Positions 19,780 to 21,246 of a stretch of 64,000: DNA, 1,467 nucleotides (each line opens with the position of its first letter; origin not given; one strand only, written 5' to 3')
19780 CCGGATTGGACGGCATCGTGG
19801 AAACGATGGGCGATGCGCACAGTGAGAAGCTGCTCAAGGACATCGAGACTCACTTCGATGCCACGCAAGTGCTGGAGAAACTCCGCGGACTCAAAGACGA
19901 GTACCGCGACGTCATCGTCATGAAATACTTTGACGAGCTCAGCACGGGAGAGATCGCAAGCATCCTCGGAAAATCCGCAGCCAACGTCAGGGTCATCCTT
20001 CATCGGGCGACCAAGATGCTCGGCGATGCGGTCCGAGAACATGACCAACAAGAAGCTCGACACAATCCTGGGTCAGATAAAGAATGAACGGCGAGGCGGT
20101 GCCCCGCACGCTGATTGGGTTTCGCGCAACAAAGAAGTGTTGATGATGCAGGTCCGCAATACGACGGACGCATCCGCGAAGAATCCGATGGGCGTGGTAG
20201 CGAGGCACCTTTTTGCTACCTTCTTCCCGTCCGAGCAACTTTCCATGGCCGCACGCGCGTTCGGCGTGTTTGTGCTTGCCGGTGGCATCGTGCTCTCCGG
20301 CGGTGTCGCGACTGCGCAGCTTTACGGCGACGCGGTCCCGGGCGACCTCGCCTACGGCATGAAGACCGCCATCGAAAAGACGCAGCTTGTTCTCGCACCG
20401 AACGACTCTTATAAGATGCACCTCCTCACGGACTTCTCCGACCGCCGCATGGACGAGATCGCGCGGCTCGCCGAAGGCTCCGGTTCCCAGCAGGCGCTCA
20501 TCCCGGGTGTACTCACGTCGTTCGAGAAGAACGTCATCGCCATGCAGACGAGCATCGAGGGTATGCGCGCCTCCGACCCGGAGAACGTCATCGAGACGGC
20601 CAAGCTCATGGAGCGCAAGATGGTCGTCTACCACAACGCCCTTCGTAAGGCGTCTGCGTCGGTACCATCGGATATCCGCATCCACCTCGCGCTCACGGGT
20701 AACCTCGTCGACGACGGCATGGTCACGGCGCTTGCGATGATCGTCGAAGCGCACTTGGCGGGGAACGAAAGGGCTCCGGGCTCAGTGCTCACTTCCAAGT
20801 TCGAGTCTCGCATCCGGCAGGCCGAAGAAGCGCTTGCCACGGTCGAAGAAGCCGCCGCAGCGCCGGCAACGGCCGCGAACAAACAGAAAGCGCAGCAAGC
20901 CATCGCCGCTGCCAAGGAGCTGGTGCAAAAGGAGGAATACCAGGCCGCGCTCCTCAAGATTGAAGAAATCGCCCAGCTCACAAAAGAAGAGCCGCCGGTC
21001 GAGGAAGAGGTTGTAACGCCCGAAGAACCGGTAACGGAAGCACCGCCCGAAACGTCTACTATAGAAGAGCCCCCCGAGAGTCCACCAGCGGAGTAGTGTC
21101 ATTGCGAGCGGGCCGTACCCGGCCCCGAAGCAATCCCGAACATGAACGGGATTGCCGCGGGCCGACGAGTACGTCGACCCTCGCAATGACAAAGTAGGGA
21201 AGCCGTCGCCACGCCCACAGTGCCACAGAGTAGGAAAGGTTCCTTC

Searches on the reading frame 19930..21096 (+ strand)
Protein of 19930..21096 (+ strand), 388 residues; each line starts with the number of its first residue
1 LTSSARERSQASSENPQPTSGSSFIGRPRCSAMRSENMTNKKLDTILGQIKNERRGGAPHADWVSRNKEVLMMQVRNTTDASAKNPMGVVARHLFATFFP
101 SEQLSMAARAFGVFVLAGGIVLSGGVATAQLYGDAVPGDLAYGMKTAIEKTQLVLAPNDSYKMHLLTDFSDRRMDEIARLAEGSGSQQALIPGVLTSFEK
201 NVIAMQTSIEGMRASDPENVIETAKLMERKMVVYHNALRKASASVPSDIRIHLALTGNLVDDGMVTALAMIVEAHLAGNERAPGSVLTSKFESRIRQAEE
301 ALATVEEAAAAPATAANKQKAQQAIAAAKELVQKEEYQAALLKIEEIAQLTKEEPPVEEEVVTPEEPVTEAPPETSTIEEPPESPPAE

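Call 17: search_protein_families(library=pfam, proteins=[window:19930-21096:+], max_evalue=0.001)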
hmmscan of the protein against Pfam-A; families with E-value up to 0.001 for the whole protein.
window:19930-21096:+ (388 aa): 1 family
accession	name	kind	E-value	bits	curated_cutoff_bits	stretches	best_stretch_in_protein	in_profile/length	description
PF18915.5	DUF5667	-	1.9e-09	38.2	27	1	135-211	2-76/99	Domain of unknown function (DUF5667)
